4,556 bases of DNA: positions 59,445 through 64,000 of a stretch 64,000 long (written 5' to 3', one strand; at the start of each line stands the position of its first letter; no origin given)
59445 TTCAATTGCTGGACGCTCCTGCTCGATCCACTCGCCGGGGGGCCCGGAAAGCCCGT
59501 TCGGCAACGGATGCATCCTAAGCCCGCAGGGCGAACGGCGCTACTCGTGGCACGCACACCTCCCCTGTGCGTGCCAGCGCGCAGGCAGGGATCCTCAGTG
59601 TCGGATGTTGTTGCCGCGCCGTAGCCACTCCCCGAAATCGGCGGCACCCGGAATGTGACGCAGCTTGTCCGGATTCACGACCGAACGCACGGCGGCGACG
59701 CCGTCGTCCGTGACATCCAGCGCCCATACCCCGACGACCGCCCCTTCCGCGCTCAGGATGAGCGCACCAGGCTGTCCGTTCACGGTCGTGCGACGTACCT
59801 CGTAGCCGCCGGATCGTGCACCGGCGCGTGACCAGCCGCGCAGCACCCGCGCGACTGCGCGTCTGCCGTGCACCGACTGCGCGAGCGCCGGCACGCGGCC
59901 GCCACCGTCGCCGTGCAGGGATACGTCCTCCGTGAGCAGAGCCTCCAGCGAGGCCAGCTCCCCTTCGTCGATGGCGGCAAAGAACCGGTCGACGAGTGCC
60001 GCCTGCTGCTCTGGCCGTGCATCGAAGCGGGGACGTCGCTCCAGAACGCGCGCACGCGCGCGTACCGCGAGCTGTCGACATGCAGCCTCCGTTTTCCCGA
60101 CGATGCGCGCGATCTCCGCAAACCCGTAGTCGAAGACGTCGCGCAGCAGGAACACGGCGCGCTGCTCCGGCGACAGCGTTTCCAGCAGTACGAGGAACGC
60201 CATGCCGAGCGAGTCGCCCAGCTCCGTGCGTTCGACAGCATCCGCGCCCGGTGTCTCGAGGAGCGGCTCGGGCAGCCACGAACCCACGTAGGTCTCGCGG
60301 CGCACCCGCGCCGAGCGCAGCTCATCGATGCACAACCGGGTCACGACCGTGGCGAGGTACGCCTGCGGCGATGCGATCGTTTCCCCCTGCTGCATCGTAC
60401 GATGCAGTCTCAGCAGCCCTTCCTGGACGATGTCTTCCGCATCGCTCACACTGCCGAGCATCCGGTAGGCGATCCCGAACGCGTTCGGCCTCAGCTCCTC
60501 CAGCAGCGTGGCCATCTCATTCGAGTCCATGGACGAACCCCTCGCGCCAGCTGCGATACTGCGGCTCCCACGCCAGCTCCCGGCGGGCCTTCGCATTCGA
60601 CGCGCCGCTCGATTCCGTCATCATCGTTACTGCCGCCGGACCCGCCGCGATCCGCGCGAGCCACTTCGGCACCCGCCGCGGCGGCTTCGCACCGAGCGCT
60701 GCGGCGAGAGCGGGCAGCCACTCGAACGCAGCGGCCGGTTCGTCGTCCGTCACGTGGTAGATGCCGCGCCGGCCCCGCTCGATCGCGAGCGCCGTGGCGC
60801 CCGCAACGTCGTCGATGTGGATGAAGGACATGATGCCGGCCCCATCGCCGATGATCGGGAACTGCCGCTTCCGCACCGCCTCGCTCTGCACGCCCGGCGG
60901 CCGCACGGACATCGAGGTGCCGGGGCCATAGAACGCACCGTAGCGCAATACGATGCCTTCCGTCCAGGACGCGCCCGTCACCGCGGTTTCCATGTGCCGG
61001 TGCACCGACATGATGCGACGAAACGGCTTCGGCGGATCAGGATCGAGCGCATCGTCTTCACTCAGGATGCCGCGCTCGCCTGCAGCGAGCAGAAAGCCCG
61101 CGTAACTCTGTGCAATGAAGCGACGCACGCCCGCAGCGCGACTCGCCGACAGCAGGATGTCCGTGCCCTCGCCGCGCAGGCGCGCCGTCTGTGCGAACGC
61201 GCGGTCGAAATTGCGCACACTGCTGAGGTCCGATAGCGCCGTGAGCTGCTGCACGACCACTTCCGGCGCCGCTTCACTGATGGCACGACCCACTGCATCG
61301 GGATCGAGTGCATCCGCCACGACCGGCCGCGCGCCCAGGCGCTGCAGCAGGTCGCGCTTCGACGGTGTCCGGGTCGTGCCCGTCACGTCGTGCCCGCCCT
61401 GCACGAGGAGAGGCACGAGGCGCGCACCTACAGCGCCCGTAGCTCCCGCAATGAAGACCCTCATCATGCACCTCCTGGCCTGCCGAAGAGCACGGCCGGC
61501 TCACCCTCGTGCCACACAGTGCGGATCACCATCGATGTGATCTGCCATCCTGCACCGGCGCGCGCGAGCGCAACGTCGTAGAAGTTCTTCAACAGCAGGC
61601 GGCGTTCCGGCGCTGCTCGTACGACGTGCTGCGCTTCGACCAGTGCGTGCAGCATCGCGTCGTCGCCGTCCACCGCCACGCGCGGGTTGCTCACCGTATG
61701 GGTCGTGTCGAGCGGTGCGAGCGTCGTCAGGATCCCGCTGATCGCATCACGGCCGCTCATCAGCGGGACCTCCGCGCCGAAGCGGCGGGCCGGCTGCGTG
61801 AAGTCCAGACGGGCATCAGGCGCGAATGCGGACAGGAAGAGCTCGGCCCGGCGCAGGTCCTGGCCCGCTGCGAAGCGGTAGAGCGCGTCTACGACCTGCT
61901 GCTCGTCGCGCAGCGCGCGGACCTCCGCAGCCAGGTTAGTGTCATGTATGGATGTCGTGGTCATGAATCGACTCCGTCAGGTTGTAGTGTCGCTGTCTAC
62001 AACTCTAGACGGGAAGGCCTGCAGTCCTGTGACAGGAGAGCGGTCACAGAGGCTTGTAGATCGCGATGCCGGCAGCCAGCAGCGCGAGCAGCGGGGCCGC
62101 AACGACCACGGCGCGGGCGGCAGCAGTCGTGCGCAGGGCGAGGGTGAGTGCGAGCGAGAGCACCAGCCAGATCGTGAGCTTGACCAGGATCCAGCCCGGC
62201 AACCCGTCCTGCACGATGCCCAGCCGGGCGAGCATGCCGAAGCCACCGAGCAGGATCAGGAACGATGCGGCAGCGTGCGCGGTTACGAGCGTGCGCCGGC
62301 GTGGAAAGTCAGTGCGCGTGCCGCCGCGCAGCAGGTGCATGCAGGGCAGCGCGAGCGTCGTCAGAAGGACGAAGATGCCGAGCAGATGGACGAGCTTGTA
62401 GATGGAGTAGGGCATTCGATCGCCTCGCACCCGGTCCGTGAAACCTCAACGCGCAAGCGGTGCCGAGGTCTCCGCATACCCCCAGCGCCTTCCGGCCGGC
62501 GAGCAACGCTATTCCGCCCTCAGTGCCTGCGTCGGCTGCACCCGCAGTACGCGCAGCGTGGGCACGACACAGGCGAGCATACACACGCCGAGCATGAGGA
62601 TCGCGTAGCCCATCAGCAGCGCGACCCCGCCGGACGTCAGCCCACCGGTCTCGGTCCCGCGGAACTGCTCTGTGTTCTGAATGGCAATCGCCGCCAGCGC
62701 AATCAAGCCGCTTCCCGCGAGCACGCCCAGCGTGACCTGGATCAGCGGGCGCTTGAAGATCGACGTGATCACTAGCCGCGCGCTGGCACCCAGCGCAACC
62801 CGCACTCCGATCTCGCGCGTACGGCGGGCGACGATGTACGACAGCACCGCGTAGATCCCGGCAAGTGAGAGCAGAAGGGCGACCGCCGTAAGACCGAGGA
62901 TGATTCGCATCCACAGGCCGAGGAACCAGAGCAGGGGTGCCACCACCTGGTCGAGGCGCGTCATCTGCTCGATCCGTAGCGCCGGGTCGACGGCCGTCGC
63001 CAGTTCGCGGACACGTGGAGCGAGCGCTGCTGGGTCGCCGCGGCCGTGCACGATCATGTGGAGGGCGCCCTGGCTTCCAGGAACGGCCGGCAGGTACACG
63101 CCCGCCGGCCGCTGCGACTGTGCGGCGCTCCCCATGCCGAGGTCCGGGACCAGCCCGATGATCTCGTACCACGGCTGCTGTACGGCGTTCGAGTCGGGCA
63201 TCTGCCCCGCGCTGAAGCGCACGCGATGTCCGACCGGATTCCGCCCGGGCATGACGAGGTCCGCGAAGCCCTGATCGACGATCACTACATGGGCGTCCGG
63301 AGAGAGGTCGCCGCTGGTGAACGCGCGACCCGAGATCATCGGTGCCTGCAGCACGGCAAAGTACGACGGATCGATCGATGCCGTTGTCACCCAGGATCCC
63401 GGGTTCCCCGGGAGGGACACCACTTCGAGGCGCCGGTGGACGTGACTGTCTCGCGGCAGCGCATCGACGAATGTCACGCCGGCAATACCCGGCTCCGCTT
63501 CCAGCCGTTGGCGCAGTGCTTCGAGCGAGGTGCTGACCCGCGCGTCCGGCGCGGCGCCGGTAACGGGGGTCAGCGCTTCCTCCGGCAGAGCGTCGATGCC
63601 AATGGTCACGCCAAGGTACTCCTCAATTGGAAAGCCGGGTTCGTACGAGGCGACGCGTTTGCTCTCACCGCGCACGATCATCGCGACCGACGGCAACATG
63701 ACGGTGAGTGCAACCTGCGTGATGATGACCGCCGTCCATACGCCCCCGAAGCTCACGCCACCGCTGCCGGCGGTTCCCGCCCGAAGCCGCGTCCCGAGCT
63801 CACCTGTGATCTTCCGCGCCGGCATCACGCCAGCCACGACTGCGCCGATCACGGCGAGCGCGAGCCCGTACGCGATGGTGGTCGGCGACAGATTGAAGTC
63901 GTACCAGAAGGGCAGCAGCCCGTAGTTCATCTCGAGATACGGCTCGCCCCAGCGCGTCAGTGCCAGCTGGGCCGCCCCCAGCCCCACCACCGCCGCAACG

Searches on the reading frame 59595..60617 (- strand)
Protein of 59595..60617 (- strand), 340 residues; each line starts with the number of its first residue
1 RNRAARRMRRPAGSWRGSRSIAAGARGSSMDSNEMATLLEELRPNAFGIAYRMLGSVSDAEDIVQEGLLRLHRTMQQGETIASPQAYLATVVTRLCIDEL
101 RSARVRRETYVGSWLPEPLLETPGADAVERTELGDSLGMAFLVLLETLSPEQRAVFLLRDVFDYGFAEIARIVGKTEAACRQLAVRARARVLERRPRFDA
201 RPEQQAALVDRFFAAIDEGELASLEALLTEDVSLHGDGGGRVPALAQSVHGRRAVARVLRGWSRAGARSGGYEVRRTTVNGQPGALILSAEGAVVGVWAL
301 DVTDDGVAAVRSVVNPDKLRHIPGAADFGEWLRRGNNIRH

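Call 54: search_protein_families(library=pfam, proteins=[window:59595-60617:-], max_evalue=0.001)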
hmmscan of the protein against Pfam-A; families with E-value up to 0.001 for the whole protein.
window:59595-60617:- (340 aa): 4 families
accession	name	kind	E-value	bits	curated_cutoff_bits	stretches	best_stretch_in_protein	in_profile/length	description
PF04542.20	Sigma70_r2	-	3.5e-16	59.2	24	1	38-104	1-69/71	Sigma-70 region 2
PF08281.18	Sigma70_r4_2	-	3.3e-14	52.7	25.7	1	140-190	3-53/54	Sigma-70, region 4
PF12680.13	SnoaL_2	-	1.5e-07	32.4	27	1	209-293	1-76/102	SnoaL-like domain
PF04545.22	Sigma70_r4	-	2.5e-06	27.3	24.1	1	144-190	1-47/50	Sigma-70, region 4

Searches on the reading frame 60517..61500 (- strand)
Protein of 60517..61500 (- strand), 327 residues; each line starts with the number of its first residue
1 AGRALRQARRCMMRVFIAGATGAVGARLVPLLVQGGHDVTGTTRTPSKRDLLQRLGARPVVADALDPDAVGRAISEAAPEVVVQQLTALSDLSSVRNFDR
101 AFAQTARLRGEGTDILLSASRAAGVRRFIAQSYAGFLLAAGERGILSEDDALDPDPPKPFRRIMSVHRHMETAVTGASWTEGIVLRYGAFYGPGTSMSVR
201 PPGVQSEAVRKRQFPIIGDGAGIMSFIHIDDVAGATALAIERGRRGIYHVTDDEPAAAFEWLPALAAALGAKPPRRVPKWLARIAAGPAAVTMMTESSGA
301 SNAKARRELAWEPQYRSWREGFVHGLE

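Call 54: search_protein_families(library=pfam, proteins=[window:60517-61500:-], max_evalue=0.001)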
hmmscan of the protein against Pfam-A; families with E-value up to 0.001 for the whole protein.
window:60517-61500:- (327 aa): 6 families
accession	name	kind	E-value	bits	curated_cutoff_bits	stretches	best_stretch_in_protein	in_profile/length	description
PF01370.27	Epimerase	-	3.8e-22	79.3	20.9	1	15-245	1-230/240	NAD dependent epimerase/dehydratase family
PF13460.12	NAD_binding_10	-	2.8e-15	57.1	27.2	1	19-174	1-131/184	NAD(P)H-binding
PF16363.11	GDP_Man_Dehyd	-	4.9e-09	36.5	27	1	16-315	1-323/332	GDP-mannose 4,6 dehydratase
PF01073.25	3Beta_HSD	-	5.6e-08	32.6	22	1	17-270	2-269/280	3-beta hydroxysteroid dehydrogenase/isomerase family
PF04321.23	RmlD_sub_bind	-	3.1e-06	26.9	27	1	13-273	1-235/287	RmlD substrate binding domain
PF05368.20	NmrA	-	0.00013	22.2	27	1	14-130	4-104/298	NmrA-like family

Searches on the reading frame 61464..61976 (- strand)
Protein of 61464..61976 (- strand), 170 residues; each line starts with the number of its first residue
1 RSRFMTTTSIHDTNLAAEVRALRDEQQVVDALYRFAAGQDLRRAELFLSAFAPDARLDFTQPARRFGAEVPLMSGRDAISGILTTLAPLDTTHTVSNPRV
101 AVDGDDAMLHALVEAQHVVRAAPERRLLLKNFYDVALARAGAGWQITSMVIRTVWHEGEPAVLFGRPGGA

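Call 54: search_protein_families(library=pfam, proteins=[window:61464-61976:-], max_evalue=0.001)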
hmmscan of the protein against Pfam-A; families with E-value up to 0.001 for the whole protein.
window:61464-61976:- (170 aa): 2 families
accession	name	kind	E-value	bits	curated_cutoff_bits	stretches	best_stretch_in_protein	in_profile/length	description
PF13577.12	SnoaL_4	-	7.3e-19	68.4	24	1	21-149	2-125/126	SnoaL-like domain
PF12680.13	SnoaL_2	-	7.9e-05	23.6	27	1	36-120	5-77/102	SnoaL-like domain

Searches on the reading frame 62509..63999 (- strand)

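Call 54: search_protein_families(library=pfam, proteins=[window:62509-63999:-], max_evalue=0.001)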
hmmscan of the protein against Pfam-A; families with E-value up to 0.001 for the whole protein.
window:62509-63999:- (496 aa): 2 families
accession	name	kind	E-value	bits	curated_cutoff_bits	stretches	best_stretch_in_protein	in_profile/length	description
PF02687.27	FtsX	-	6.9e-14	52.4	25.5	1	371-489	4-120/120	FtsX-like permease C-terminal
PF12704.14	MacB_PCD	-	7.7e-11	43.1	27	1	172-306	68-173/207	MacB-like periplasmic core domain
